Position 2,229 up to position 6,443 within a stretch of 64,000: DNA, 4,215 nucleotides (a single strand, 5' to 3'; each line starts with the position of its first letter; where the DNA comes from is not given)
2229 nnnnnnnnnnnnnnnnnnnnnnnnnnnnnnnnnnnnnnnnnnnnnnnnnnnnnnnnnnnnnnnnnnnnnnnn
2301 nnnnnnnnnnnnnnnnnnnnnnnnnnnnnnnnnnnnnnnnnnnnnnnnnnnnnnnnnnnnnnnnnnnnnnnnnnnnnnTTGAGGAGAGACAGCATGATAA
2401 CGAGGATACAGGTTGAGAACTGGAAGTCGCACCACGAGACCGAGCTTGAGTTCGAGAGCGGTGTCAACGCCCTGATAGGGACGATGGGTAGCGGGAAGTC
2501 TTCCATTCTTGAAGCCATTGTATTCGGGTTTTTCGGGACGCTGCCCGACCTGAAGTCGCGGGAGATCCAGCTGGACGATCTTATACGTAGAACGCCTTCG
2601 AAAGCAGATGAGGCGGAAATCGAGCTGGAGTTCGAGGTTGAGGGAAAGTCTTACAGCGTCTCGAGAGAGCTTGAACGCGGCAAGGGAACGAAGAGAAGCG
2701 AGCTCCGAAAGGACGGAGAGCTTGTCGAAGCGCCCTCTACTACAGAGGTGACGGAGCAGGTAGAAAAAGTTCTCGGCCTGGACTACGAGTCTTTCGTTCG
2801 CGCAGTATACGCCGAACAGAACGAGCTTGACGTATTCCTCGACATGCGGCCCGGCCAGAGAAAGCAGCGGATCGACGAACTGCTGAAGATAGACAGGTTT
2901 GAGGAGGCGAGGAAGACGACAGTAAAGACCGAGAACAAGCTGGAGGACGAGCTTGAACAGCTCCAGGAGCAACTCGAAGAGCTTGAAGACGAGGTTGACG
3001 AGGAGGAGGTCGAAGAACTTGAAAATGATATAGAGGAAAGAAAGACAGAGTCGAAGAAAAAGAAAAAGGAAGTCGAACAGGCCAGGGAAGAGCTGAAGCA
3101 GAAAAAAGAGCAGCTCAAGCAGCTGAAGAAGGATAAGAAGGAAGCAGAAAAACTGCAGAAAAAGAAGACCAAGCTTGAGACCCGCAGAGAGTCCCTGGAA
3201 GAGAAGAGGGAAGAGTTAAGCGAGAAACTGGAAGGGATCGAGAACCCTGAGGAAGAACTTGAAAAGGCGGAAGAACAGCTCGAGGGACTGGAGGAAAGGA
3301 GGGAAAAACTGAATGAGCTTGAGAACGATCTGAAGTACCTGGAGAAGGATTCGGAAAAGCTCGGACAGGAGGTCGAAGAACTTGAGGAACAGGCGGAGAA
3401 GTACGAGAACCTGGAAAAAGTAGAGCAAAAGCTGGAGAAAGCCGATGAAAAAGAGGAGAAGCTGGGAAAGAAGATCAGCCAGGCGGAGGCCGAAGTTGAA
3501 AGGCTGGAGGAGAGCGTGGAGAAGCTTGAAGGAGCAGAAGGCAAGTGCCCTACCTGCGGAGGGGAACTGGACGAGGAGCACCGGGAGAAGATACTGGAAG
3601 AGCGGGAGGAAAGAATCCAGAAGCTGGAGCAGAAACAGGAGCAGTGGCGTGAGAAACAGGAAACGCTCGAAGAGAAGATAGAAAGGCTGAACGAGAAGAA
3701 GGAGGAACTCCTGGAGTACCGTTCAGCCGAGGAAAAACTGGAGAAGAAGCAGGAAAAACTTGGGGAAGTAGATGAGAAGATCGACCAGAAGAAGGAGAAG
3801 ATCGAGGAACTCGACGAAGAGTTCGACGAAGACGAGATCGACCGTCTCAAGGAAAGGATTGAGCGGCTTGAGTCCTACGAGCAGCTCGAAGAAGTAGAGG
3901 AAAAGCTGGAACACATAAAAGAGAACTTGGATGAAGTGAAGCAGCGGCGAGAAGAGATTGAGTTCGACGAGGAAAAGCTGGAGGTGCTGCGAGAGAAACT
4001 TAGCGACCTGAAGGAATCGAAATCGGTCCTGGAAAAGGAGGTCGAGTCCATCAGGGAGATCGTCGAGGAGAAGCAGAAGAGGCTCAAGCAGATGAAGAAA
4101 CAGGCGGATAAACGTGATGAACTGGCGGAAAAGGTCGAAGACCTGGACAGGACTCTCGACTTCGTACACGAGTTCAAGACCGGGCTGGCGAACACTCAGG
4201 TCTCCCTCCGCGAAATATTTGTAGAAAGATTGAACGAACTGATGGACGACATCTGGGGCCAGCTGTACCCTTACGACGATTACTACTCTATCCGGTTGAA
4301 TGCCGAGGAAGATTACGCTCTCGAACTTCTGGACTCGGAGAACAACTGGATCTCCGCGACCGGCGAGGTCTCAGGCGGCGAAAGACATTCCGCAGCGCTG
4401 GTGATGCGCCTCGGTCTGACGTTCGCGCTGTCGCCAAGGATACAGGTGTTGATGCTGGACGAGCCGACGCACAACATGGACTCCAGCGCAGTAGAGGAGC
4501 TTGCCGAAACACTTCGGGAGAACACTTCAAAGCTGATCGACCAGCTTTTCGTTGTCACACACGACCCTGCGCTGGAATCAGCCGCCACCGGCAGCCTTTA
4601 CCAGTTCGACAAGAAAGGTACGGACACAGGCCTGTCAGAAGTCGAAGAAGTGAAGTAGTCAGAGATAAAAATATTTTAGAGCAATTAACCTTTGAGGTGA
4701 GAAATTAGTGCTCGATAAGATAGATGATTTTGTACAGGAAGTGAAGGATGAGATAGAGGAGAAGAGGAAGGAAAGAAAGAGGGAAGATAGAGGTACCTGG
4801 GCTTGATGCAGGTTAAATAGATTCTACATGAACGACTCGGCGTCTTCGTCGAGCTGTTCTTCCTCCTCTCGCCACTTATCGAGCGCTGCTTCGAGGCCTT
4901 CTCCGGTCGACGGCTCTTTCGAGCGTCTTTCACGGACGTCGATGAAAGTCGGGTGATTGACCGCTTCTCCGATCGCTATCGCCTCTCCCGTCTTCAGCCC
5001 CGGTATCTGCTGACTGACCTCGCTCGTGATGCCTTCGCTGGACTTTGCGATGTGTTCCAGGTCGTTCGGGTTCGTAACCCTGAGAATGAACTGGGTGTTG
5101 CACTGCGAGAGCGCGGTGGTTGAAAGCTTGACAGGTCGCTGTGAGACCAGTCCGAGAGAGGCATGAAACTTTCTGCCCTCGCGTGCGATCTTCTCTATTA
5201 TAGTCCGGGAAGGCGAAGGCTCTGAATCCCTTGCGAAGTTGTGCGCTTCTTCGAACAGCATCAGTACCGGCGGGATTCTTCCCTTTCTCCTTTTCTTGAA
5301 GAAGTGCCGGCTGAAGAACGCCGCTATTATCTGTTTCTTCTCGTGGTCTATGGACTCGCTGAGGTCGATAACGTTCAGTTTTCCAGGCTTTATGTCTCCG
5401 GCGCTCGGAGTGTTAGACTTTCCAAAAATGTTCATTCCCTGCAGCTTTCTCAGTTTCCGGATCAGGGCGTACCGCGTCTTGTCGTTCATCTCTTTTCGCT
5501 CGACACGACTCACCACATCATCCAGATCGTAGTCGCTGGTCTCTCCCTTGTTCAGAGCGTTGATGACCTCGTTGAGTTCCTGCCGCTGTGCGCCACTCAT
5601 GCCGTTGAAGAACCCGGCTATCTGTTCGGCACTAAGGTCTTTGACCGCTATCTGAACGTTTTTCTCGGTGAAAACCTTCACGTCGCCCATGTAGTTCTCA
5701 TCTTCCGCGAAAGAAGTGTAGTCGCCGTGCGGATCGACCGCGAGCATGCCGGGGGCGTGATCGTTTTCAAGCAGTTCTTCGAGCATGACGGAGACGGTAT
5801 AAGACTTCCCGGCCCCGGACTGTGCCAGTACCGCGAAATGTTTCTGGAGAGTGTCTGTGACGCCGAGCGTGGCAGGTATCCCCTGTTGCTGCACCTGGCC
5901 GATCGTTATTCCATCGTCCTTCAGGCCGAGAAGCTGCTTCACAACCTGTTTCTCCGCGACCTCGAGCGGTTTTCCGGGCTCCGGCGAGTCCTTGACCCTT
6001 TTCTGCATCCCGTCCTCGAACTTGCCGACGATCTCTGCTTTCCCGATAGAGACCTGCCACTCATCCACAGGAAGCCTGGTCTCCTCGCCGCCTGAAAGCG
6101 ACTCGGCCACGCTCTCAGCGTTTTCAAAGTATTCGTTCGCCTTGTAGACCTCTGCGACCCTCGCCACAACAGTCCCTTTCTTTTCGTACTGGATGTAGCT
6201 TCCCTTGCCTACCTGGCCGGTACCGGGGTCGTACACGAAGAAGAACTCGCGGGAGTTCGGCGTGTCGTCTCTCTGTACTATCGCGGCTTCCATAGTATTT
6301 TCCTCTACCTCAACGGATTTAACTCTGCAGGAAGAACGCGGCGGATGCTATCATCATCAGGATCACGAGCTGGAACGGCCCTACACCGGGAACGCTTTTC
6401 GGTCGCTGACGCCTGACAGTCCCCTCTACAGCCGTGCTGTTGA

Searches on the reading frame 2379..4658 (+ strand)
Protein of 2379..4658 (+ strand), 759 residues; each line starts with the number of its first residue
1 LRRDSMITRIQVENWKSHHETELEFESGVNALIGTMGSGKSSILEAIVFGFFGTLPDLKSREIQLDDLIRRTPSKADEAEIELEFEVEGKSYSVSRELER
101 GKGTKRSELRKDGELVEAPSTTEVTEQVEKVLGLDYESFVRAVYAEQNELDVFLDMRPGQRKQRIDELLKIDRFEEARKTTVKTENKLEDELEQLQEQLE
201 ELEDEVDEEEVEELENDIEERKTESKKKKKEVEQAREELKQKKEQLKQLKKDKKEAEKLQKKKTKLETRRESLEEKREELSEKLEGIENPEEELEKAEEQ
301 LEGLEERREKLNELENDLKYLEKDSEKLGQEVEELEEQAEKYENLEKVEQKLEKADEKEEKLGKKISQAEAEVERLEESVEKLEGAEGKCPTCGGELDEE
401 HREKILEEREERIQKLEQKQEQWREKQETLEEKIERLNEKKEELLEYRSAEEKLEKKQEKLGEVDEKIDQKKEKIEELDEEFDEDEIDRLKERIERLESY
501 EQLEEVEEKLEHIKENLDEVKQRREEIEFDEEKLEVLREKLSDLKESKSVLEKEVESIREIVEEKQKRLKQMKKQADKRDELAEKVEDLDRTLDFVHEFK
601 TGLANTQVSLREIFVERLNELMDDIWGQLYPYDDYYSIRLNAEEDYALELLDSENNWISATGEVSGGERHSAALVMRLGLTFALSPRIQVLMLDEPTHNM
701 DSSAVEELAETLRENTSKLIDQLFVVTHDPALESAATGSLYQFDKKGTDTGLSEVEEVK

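Call 20: search_protein_families(library=pfam, proteins=[window:2379-4658:+], max_evalue=0.01)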
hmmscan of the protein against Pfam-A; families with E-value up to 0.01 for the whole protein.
window:2379-4658:+ (759 aa): 9 families
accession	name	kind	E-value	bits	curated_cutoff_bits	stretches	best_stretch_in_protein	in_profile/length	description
PF02463.25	SMC_N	-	6e-20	72.1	40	2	6-116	1-118/220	RecF/RecN/SMC N terminal domain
PF13175.12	AAA_15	-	1.3e-19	71.6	32.1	1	6-325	1-260/374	AAA ATPase domain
PF13476.12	AAA_23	-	1.6e-14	55.4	27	1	9-247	1-194/201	AAA domain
PF04423.19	Rad50_zn_hook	-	3.8e-09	36.7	24.3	1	370-419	2-51/52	Rad50 zinc hook motif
PF13555.12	AAA_29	-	1.2e-07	31.8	27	1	8-48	2-43/61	P-loop containing region of AAA domain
PF13304.12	AAA_21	-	5.7e-06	27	27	1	29-102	1-80/304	AAA domain, putative AbiEii toxin, Type IV TA system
PF13558.12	SbcC_Walker_B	-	2.2e-05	25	27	1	652-713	21-89/90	SbcC/RAD50-like, Walker B motif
PF07889.17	DUF1664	-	0.0016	18.9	34.6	0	263-340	47-118/124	Protein of unknown function (DUF1664)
PF13166.12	AAA_13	-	0.0075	15.4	36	0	224-728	90-569/713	AAA domain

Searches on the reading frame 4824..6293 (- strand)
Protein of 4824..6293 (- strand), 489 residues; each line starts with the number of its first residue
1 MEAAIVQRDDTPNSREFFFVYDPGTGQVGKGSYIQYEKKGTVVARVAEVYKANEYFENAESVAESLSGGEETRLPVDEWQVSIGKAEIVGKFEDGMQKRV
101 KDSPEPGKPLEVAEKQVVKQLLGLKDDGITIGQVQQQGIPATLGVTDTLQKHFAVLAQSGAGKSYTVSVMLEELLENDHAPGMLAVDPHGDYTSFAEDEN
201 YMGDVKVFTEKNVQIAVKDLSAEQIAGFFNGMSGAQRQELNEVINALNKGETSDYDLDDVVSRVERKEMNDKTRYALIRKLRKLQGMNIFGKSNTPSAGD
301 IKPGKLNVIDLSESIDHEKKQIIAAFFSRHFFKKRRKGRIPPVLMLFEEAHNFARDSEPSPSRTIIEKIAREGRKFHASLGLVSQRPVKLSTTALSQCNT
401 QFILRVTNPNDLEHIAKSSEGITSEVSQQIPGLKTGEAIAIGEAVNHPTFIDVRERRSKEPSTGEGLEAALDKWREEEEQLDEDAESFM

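Call 20: search_protein_families(library=pfam, proteins=[window:4824-6293:-], max_evalue=0.01)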
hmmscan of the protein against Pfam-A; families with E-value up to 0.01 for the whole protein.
window:4824-6293:- (489 aa): 2 families
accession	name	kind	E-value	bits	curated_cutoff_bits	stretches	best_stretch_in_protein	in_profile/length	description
PF01935.23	DUF87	-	2.6e-35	123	23.2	1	129-330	1-219/220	Helicase HerA, central domain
PF12846.13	AAA_10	-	0.00055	19.5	27.5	0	344-407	243-304/362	AAA-like domain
